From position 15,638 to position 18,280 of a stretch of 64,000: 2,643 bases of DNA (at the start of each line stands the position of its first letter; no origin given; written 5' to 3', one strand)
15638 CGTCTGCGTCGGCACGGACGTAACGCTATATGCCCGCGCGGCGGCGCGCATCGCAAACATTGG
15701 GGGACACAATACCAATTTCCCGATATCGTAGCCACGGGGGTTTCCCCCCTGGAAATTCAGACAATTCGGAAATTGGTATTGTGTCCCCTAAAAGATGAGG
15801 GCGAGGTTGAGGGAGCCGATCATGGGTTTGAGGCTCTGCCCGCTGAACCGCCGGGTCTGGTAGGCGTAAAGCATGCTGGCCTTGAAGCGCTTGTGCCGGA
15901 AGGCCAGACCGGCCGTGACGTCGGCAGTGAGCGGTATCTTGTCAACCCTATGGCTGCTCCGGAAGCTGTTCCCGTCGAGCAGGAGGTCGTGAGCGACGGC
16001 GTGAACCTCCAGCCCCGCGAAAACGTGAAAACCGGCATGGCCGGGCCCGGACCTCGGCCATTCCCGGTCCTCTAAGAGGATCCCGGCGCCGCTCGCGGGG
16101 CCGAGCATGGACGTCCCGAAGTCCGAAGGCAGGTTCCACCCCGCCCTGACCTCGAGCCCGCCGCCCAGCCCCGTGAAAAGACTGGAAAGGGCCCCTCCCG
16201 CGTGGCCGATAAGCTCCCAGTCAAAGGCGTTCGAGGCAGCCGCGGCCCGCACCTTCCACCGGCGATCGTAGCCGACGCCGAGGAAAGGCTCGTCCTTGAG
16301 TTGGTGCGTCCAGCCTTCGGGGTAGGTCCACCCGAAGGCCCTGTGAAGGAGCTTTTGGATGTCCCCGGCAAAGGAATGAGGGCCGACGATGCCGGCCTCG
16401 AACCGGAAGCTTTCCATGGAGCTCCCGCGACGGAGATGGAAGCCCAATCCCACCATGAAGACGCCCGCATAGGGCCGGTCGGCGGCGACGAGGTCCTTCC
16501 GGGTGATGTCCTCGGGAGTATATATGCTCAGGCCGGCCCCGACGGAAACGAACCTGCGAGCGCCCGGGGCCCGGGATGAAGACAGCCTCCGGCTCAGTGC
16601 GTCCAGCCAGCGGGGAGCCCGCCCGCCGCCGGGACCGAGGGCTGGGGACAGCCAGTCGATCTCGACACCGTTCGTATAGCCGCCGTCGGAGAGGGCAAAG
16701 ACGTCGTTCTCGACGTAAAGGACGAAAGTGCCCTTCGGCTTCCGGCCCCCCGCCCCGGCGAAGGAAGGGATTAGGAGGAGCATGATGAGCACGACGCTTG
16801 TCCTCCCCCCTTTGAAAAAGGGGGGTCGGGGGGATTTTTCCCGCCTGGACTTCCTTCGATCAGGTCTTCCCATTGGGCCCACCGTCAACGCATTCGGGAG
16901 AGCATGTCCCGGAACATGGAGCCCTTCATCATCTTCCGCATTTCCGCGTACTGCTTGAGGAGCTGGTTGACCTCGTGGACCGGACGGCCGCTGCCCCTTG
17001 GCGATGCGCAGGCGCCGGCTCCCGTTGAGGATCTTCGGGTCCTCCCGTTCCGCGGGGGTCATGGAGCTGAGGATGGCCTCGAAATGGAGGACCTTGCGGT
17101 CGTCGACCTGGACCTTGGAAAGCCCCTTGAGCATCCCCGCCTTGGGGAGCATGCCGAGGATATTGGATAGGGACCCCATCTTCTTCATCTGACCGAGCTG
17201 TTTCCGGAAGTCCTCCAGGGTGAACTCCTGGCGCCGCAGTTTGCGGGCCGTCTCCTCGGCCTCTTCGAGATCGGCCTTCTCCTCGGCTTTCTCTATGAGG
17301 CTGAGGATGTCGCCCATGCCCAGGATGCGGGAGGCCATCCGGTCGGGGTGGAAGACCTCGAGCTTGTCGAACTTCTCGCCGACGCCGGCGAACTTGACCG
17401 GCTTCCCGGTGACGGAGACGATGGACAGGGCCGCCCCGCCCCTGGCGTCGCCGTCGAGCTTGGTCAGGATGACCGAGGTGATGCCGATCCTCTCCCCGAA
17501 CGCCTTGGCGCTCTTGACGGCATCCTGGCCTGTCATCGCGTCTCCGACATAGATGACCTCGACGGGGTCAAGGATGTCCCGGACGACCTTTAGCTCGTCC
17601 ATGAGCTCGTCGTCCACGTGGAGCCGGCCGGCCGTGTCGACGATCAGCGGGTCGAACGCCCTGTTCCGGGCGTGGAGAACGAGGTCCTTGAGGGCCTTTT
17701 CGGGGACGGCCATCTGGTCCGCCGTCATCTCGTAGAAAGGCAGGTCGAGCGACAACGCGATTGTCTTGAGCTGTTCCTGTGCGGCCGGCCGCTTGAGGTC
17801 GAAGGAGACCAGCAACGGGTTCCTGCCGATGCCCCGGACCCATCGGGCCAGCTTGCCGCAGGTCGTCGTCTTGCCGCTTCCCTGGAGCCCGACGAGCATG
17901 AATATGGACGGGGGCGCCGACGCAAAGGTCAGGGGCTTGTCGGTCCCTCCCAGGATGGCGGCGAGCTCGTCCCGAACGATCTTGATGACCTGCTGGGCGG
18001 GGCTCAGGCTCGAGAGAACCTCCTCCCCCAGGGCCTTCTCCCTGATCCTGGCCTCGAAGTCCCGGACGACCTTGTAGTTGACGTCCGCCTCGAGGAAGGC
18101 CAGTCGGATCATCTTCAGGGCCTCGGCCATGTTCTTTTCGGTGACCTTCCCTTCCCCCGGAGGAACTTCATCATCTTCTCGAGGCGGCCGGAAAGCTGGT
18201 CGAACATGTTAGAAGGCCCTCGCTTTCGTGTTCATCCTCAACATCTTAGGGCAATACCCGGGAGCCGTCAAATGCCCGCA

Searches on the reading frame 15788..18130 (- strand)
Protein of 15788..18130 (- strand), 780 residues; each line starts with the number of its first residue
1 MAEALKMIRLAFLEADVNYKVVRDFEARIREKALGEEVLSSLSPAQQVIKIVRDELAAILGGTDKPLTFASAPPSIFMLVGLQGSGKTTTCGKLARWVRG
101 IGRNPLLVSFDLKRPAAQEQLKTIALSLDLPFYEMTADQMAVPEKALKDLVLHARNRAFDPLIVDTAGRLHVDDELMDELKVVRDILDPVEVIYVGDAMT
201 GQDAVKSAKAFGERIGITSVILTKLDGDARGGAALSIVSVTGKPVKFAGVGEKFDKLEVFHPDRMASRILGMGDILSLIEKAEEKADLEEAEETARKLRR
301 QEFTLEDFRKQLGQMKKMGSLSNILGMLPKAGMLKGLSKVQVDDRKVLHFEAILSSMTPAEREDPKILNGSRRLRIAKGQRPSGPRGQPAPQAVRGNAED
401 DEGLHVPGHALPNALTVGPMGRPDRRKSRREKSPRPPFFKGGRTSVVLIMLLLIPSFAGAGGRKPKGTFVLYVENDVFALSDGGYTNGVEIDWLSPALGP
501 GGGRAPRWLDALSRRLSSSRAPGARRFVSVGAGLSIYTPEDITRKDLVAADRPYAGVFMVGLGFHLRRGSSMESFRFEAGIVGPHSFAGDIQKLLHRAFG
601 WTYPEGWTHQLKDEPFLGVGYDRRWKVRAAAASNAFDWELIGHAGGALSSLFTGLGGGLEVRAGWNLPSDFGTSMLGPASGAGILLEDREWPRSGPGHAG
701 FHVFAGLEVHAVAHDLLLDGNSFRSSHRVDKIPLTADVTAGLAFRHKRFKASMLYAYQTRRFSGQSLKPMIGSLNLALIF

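Call 72: search_protein_families(library=pfam, proteins=[window:15788-18130:-], max_evalue=0.00001)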
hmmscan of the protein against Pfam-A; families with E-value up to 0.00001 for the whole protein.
window:15788-18130:- (780 aa): 5 families
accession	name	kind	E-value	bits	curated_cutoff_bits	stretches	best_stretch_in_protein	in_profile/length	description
PF09982.15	LpxR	-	2.4e-81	273.6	26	1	449-779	4-322/323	Outer membrane protein LpxR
PF00448.28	SRP54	-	1.7e-67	227.4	22.7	1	74-271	1-196/196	SRP54-type protein, GTPase domain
PF02978.25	SRP_SPB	-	2.2e-22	79.7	27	1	302-379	1-69/91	Signal peptide binding domain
PF02881.24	SRP54_N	-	2.5e-12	47.3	22.4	1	2-56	24-75/75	SRP54-type protein, helical bundle domain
PF13401.12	AAA_22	-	1.9e-06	28.6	27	1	75-196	6-122/130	AAA domain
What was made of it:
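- An LpxR homologue elsewhere in the window (ORF 15788-18130) suggests the organism makes lipid A (call 72).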
